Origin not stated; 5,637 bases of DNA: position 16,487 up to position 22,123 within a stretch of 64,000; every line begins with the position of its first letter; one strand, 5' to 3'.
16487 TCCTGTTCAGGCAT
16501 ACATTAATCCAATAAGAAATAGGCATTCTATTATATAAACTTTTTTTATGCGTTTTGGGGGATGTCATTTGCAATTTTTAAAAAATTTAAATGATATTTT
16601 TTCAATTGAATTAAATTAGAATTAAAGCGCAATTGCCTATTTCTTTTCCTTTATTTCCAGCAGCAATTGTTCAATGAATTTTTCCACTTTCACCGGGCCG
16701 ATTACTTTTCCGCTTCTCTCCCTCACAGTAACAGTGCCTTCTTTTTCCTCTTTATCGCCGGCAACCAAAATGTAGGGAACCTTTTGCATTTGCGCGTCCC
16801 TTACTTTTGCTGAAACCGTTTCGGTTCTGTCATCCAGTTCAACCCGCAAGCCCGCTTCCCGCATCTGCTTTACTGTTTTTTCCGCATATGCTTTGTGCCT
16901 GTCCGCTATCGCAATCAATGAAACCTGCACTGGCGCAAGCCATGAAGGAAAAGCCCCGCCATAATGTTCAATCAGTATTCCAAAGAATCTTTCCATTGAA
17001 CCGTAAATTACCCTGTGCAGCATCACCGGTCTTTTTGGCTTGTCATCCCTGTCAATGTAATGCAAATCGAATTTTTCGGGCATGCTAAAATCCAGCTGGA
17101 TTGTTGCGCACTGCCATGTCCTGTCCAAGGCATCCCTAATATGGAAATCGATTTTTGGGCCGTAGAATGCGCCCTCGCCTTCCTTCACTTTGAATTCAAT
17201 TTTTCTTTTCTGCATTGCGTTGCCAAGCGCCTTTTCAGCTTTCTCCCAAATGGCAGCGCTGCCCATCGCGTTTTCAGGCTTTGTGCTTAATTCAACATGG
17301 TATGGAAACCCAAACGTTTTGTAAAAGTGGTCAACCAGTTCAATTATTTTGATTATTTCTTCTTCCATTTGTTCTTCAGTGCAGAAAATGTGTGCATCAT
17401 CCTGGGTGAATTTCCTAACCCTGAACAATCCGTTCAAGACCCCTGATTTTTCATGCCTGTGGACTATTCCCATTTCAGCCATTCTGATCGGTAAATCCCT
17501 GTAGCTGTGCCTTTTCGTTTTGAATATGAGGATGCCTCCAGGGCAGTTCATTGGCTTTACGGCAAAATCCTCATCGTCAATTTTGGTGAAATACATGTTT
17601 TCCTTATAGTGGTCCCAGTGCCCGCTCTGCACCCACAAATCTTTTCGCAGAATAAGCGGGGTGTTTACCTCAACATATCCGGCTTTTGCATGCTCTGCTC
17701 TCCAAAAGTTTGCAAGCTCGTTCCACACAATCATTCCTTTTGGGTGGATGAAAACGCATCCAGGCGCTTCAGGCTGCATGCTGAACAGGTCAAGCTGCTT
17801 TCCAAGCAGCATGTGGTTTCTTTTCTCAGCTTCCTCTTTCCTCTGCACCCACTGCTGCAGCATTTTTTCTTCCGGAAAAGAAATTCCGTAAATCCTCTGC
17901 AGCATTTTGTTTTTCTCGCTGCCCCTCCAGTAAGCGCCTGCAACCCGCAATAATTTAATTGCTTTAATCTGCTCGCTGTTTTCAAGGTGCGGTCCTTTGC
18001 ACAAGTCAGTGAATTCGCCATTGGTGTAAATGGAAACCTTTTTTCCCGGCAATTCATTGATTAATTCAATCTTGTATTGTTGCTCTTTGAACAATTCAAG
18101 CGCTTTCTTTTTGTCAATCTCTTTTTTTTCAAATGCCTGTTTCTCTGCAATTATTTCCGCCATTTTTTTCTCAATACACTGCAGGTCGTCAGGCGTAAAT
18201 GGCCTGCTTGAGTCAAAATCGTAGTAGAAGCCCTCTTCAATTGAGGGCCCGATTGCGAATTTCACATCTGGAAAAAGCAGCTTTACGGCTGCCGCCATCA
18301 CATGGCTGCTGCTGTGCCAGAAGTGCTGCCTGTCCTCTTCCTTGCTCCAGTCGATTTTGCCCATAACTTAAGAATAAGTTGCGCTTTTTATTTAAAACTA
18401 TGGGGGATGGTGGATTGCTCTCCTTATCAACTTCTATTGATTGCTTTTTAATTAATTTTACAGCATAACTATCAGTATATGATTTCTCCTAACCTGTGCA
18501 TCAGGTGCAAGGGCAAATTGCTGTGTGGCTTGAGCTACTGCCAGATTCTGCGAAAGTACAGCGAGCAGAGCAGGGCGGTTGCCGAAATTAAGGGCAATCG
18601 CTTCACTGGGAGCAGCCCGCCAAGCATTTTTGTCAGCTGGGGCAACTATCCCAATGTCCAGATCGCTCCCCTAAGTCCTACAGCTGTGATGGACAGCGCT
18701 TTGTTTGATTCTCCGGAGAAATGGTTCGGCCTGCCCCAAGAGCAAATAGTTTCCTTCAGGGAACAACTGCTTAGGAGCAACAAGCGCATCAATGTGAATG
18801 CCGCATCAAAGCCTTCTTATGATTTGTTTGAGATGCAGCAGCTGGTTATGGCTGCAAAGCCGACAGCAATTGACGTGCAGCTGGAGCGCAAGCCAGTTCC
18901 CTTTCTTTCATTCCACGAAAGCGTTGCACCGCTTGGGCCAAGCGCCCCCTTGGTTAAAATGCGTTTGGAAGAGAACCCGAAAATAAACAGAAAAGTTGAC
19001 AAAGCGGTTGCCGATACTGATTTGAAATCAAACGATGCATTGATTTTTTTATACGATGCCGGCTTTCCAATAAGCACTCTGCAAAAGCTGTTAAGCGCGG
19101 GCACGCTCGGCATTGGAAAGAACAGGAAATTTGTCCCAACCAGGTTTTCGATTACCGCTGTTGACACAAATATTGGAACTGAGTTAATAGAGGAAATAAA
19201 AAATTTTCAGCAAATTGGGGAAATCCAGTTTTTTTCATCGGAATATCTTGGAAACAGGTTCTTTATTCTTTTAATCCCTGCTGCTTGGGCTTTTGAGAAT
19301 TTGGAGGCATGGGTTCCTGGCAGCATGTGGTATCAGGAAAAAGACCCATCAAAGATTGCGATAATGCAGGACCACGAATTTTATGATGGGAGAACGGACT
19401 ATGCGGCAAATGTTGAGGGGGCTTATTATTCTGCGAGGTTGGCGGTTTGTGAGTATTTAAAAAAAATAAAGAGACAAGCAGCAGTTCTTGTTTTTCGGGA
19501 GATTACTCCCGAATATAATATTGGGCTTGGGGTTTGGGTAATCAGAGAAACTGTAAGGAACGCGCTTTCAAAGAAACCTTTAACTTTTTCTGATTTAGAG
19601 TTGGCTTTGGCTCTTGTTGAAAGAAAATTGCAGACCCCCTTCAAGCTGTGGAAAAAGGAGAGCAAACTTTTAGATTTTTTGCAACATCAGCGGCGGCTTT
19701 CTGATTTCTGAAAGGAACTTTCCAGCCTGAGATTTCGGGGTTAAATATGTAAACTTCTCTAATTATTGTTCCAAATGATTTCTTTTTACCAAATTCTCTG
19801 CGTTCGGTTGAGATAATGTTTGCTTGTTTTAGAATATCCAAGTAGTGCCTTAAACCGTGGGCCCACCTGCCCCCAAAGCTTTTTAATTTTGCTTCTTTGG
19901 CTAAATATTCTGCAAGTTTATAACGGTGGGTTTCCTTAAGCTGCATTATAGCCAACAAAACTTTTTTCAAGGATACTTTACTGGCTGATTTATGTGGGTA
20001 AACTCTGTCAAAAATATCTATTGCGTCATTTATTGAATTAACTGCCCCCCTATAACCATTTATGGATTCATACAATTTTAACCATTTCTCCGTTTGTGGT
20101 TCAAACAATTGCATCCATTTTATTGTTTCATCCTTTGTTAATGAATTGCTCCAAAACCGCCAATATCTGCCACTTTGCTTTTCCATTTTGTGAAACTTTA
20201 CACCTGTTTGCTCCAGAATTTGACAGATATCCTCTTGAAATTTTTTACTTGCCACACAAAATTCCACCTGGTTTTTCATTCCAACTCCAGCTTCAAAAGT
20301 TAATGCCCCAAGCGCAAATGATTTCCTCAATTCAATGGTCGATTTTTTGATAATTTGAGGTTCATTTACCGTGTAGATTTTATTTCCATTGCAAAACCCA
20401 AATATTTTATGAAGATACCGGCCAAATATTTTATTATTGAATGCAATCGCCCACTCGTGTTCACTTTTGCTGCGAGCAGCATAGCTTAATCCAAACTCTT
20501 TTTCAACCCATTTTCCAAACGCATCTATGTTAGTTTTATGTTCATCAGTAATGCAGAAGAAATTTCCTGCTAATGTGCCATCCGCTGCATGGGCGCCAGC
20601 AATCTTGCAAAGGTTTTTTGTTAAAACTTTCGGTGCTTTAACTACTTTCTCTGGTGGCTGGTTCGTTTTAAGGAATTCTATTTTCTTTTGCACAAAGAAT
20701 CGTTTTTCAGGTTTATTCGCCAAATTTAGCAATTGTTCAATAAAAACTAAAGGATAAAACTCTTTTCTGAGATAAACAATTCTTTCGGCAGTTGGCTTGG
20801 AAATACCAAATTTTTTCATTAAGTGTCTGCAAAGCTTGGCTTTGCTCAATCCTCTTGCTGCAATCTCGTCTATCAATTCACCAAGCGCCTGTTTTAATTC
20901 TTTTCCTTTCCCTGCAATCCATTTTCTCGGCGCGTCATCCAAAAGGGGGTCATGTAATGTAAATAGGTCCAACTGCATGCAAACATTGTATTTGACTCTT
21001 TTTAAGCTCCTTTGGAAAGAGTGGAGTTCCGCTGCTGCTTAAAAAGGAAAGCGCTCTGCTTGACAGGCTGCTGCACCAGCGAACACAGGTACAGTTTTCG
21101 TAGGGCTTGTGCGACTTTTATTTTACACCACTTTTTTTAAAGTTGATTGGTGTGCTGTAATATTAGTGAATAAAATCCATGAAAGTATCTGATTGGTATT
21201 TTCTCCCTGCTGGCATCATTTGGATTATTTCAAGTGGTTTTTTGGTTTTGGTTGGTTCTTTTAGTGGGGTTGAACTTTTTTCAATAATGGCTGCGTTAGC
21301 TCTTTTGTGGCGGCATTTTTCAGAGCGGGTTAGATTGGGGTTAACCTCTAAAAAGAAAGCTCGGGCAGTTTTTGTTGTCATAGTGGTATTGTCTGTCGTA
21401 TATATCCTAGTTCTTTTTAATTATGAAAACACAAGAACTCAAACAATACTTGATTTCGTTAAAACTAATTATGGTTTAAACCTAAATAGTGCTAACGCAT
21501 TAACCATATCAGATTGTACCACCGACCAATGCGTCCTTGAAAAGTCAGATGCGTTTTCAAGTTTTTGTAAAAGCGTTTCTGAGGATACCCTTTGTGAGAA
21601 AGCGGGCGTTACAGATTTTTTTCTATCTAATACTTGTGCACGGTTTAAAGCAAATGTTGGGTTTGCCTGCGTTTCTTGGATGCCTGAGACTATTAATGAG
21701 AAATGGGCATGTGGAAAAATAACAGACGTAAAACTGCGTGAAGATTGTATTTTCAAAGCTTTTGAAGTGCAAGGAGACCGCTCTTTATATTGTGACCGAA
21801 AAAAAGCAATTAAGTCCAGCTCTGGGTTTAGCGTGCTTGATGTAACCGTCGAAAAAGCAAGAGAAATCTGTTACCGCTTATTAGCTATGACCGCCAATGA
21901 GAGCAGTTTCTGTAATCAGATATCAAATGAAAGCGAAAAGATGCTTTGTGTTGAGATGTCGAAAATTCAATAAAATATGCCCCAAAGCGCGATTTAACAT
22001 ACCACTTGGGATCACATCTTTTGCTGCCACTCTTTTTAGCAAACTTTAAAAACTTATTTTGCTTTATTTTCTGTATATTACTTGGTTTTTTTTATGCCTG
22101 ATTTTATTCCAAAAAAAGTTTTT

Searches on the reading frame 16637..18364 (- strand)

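Call 55: search_protein_families(library=pfam, proteins=[window:16637-18364:-], max_evalue=0.001)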
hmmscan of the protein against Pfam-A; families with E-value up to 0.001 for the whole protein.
window:16637-18364:- (575 aa): 3 families
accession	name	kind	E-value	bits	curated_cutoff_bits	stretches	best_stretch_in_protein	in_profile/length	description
PF00587.30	tRNA-synt_2b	-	3.7e-48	164.4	29.3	1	261-468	4-179/179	tRNA synthetase class II core domain (G, H, P, S and T)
PF03129.25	HGTP_anticodon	-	1.3e-21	76.9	21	1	480-567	1-91/94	Anticodon binding domain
PF07973.19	tRNA_SAD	-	1.1e-15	57.7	24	1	110-159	1-44/44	Threonyl and Alanyl tRNA synthetase second additional domain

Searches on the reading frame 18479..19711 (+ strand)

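Call 56: search_protein_families(library=pfam, proteins=[window:18479-19711:+], max_evalue=0.001)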
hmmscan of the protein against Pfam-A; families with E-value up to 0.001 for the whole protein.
window:18479-19711:+ (410 aa): 2 families
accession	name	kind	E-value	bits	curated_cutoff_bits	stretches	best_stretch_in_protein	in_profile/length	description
PF04894.17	Nre_N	-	6e-91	305.4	25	1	15-284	1-269/270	Archaeal Nre, N-terminal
PF04895.17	Nre_C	-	2.9e-38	130.6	27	1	301-410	2-110/110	Archaeal Nre, C-terminal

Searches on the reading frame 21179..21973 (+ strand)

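Call 56: search_protein_families(library=pfam, proteins=[window:21179-21973:+], max_evalue=0.001)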
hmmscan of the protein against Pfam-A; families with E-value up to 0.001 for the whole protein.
window:21179-21973:+ (264 aa): 1 family
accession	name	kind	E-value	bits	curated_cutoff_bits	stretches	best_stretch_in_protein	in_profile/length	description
PF18303.6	Saf_2TM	-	0.0006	20.1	29.5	1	2-83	10-86/152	SAVED-fused 2TM effector domain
